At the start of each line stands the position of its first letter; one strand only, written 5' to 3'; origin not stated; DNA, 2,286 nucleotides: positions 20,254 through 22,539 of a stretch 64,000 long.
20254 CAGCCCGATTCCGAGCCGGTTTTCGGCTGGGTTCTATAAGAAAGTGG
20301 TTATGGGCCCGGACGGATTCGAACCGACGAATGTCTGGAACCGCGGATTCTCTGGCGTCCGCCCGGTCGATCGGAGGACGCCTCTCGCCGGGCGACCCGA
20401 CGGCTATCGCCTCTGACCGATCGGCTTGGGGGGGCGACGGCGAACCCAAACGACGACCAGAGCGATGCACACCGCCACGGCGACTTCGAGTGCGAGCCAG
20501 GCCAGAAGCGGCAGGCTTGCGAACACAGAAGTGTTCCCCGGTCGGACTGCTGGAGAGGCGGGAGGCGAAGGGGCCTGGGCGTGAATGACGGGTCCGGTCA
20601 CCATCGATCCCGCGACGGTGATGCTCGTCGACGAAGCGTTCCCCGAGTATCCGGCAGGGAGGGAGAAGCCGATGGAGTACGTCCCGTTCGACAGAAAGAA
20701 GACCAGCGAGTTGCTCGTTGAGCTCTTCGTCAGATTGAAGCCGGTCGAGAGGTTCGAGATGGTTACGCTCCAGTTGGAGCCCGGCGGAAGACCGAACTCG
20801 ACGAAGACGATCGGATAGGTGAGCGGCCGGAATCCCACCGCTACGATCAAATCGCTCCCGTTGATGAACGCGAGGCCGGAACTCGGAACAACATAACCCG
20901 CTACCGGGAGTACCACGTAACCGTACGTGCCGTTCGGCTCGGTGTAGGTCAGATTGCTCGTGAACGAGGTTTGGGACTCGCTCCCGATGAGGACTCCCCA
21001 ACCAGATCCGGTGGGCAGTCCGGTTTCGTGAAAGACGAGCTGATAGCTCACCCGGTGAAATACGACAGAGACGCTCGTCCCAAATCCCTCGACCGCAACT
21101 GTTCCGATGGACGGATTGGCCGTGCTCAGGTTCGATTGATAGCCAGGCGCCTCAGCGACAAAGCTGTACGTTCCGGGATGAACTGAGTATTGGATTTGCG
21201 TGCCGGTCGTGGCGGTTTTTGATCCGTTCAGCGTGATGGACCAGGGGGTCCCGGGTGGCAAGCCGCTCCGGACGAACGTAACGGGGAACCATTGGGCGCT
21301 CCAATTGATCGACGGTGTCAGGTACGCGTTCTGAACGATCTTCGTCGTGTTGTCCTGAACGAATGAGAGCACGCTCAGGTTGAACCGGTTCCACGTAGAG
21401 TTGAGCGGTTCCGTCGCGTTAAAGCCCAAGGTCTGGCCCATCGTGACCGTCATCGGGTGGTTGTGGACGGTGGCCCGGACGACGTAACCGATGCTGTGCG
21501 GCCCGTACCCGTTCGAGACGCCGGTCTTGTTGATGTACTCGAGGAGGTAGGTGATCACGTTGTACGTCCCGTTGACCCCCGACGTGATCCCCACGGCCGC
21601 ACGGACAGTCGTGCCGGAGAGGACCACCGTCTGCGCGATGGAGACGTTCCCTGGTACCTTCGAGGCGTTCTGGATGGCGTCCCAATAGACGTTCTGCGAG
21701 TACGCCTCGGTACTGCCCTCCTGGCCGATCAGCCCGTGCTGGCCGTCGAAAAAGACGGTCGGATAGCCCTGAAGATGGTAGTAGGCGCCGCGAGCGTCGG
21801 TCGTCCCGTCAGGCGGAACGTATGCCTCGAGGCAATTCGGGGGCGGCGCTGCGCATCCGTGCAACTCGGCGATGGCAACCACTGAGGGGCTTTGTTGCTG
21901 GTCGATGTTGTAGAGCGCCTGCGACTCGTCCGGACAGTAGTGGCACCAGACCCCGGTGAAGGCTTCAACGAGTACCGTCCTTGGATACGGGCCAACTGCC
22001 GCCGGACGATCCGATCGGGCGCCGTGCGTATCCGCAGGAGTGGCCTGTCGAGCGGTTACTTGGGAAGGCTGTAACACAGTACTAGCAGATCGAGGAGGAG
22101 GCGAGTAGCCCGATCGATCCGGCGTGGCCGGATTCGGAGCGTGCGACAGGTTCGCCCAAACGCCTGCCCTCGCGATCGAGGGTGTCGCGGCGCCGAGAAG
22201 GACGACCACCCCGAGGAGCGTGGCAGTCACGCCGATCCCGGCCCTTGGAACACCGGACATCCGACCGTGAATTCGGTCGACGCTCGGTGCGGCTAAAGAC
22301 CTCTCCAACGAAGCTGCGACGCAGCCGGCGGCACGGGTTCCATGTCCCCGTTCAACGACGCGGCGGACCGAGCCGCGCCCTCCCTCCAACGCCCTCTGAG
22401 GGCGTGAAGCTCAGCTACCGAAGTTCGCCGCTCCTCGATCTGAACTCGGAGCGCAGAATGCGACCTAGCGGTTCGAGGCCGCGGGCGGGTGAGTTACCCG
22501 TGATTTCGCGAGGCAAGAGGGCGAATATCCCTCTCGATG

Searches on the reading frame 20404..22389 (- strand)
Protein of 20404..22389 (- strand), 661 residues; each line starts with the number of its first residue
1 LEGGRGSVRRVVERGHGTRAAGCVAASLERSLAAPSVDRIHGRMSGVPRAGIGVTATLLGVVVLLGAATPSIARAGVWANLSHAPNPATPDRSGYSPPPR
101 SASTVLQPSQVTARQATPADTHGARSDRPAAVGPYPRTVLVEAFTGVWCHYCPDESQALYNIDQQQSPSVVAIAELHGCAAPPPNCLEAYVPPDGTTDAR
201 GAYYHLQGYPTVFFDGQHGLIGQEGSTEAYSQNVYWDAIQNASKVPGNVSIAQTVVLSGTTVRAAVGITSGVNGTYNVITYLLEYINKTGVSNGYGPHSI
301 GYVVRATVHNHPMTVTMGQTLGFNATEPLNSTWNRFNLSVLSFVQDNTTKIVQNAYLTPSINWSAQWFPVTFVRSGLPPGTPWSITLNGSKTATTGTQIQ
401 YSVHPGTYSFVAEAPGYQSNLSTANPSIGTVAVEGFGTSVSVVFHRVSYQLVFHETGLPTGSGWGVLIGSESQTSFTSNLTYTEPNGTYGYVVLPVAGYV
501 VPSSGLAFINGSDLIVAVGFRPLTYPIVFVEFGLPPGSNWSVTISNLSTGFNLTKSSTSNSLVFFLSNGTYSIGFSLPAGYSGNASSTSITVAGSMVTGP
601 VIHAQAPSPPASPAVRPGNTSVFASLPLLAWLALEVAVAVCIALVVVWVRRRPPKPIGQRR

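Call 28: search_protein_families(library=pfam, proteins=[window:20404-22389:-], max_evalue=0.01)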
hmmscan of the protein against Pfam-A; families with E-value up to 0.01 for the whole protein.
window:20404-22389:- (661 aa): 1 family
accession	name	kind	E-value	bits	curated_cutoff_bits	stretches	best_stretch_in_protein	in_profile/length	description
PF11551.14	Omp28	-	7.6e-07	29.6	34.9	1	202-356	6-163/171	Outer membrane protein Omp28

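Call 79: search_protein_families(library=pfam, proteins=[window:20404-22389:-], max_evalue=5)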
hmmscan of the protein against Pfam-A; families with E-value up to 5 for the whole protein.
window:20404-22389:- (661 aa): 2 families
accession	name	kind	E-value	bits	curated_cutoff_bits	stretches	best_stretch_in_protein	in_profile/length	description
PF11551.14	Omp28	-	7.6e-07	29.6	34.9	1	202-356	6-163/171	Outer membrane protein Omp28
PF04654.17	DUF599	-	0.09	12.6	27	1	618-652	171-205/211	Protein of unknown function, DUF599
